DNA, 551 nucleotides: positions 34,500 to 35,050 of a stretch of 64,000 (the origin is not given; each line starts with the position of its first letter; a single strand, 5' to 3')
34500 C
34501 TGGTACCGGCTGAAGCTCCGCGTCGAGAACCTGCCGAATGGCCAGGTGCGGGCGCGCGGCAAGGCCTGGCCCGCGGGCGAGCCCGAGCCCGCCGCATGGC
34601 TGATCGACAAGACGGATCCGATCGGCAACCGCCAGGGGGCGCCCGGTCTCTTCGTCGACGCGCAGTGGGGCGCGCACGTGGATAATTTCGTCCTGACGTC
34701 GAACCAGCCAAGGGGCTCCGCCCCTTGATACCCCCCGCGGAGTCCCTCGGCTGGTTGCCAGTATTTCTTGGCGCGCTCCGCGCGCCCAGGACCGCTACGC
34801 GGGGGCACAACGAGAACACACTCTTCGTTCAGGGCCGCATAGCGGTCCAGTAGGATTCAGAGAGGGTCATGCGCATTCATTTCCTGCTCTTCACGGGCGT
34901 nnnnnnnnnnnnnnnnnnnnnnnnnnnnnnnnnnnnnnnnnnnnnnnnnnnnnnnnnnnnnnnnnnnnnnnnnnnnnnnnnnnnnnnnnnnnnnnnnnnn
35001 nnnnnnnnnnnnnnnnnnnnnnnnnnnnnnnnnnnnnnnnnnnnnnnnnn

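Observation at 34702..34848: Four-copy ~146-bp dual-hairpin element family with compensatory stem substitutions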

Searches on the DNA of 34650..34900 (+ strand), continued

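Call 36: search_with_rna_model(model_id=R1, sources=[window, L001, L002, L003, L004, L005, L006, L007, L008, L009, L010, L011, L012, L013, L014, L015, L016, L017, L018, L019, L020, L021, L022, L023, L024, L025, L027, L028, L029, L030, L031, L032, L033, L034, L035, L036, L037, L038, L039, L040, L041, L043, L044, L045, L046, L047, L048, L049, L050, L052, L053, L054, L055, L056, L057, L058, L059, L060, L061, L062, L063, L064, L065, L066, L067], max_evalue=1e-19, make_alignment=true)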
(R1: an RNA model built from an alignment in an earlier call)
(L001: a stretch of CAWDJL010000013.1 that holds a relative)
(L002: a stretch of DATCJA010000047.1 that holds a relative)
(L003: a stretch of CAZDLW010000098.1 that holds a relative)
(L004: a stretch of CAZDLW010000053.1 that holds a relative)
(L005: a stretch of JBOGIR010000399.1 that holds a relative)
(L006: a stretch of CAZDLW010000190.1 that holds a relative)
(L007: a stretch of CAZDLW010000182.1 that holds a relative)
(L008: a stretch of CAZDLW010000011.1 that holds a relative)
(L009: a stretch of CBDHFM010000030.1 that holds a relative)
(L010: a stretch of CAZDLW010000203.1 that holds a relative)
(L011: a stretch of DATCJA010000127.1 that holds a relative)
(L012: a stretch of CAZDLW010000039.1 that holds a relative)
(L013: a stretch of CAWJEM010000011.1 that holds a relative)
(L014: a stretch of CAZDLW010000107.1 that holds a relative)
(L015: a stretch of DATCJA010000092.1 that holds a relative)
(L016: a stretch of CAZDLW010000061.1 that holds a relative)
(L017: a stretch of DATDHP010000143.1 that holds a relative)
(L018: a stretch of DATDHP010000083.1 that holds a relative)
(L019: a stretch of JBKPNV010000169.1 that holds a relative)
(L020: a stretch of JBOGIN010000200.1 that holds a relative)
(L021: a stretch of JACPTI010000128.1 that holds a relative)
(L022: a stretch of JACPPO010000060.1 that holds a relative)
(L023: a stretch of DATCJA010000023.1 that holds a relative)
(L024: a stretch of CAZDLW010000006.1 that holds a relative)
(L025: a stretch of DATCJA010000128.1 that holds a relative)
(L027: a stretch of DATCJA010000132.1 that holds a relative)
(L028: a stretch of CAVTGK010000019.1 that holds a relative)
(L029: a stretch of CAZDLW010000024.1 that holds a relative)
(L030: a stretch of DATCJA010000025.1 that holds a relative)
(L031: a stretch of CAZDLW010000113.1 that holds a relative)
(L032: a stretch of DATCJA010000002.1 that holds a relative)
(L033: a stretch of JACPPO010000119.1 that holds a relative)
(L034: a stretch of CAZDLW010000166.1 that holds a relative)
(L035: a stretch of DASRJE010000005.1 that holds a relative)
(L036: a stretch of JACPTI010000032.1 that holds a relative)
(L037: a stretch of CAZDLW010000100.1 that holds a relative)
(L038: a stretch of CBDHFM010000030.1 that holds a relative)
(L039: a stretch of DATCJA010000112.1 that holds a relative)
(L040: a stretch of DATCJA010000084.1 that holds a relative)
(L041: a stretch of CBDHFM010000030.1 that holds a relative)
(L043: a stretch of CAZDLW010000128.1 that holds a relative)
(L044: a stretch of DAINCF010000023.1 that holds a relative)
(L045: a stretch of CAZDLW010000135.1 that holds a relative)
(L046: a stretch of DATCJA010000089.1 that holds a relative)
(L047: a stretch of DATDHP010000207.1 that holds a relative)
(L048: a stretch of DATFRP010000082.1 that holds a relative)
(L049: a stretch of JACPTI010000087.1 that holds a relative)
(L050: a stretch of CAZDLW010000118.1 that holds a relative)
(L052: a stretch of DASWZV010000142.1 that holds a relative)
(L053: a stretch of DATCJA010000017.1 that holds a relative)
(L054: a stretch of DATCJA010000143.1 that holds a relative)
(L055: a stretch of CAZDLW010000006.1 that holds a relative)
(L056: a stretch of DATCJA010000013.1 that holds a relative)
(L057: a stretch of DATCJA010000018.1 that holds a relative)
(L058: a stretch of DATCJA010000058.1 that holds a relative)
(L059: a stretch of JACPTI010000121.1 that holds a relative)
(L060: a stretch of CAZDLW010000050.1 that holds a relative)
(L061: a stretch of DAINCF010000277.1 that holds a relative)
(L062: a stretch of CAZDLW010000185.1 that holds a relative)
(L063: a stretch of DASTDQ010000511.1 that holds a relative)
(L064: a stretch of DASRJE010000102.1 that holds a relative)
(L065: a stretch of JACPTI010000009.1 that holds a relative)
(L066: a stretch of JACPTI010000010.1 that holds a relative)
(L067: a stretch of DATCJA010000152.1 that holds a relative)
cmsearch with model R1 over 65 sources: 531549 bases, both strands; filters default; matches with E-value up to 1e-19: 67.
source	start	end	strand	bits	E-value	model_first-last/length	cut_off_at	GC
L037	6444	6591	+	171.4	7.1e-38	1-147/147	no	0.65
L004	6151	6298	-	171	8.8e-38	1-147/147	no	0.65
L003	3614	3762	+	165.5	1.8e-36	1-147/147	no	0.62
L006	1967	2115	-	164.4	3.2e-36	1-147/147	no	0.66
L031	1763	1909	+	164.2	3.5e-36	1-147/147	no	0.64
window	9867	10012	+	162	1.1e-35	1-147/147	no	0.66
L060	7433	7579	-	161.7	1.3e-35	1-147/147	no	0.62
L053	1086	1242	-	161.1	1.8e-35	1-147/147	no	0.68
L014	3343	3491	-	160.6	2.4e-35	1-147/147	no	0.65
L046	2650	2808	-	158.9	6e-35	1-147/147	no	0.66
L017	2725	2869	+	157.5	1.3e-34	1-147/147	no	0.66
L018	1942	2086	+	155.8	3.2e-34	1-147/147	no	0.66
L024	7198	7345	-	155.2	4.5e-34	1-147/147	no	0.66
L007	494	637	+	154.4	7e-34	1-147/147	no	0.67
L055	3433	3578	-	153.2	1.3e-33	1-147/147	no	0.64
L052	5015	5162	-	152.5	1.9e-33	1-147/147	no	0.66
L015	1237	1396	+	151.8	2.7e-33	1-147/147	no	0.66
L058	6160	6319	-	151.6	3.1e-33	1-147/147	no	0.66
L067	1089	1249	-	151.2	3.8e-33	1-147/147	no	0.65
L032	2235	2394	+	150.8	4.7e-33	1-147/147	no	0.63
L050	3155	3299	-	150.8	4.9e-33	1-147/147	no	0.66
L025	1646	1805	+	149.9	7.7e-33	1-147/147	no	0.64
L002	5050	5191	+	149.5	9.8e-33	1-147/147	no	0.61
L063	7324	7465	+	149.3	1.1e-32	1-147/147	no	0.6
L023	3322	3478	-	148.9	1.3e-32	1-147/147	no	0.63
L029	3177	3321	-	148.6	1.6e-32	1-147/147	no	0.63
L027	2978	3138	-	147.8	2.4e-32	1-147/147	no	0.64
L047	3461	3615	+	146.8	4.1e-32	1-147/147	no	0.66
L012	118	263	-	146.3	5.4e-32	1-147/147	no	0.66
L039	3538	3702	-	145.2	9.6e-32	1-147/147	no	0.64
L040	4848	5007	+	144.3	1.6e-31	1-147/147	no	0.64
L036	2553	2701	+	144.2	1.6e-31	1-147/147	no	0.66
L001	1249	1393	-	144.1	1.8e-31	1-147/147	no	0.66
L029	1101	1248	+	143.7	2.1e-31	1-147/147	no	0.67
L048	85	228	-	142.9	3.4e-31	1-147/147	no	0.67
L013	2047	2191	-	140.9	9.7e-31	1-147/147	no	0.64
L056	1164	1308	+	139.6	2e-30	1-147/147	no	0.59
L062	519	667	+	139.3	2.4e-30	1-147/147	no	0.63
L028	292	437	+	139.1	2.6e-30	1-147/147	no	0.64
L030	1765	1926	-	138.8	3e-30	1-147/147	no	0.65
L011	2235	2395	-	138.2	4.2e-30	1-147/147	no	0.66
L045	1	147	-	138.1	4.4e-30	1-146/147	3'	0.65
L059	1292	1456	-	136.3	1.2e-29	1-147/147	no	0.6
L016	123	268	-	135.7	1.6e-29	1-147/147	no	0.68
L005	3080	3256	+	134.9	2.5e-29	1-147/147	no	0.6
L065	3873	4036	-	134.3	3.5e-29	1-147/147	no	0.56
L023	5408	5552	-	133.8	4.5e-29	1-147/147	no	0.6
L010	892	1040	+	133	7e-29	1-147/147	no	0.65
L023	6076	6221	+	130.4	2.8e-28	1-147/147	no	0.6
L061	1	136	-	128.8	6.6e-28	1-141/147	3'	0.62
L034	3468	3628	+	128.2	9.2e-28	1-147/147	no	0.63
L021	5075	5237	-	122.9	1.6e-26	1-147/147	no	0.58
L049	6280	6432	-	121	4.5e-26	1-147/147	no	0.67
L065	6009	6153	+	120.5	5.8e-26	1-147/147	no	0.68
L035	1670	1814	-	120.2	6.8e-26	1-147/147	no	0.57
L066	1632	1791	+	117.5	2.9e-25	1-147/147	no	0.66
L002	2195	2348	-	114.3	1.6e-24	1-147/147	no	0.6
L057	318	461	+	114.3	1.7e-24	1-128/147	3'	0.67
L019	1265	1404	-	112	5.8e-24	1-147/147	no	0.69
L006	713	879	+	111.8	6.4e-24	1-147/147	no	0.63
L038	5505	5706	-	111.5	7.5e-24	1-147/147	no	0.64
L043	5329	5484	-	110.9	1e-23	1-147/147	no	0.67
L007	1420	1576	+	101.3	1.8e-21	1-147/147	no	0.64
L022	435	586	+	98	1.1e-20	1-147/147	no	0.66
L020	2303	2469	-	97.6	1.4e-20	1-147/147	no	0.68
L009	4185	4387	+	94.8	6e-20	1-147/147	no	0.67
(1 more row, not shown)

Alignment A5: 67 matches aligned to the model, 304 columns, each read 5' to 3' on its own strand. Consensus structure (alignment columns), stored with it:
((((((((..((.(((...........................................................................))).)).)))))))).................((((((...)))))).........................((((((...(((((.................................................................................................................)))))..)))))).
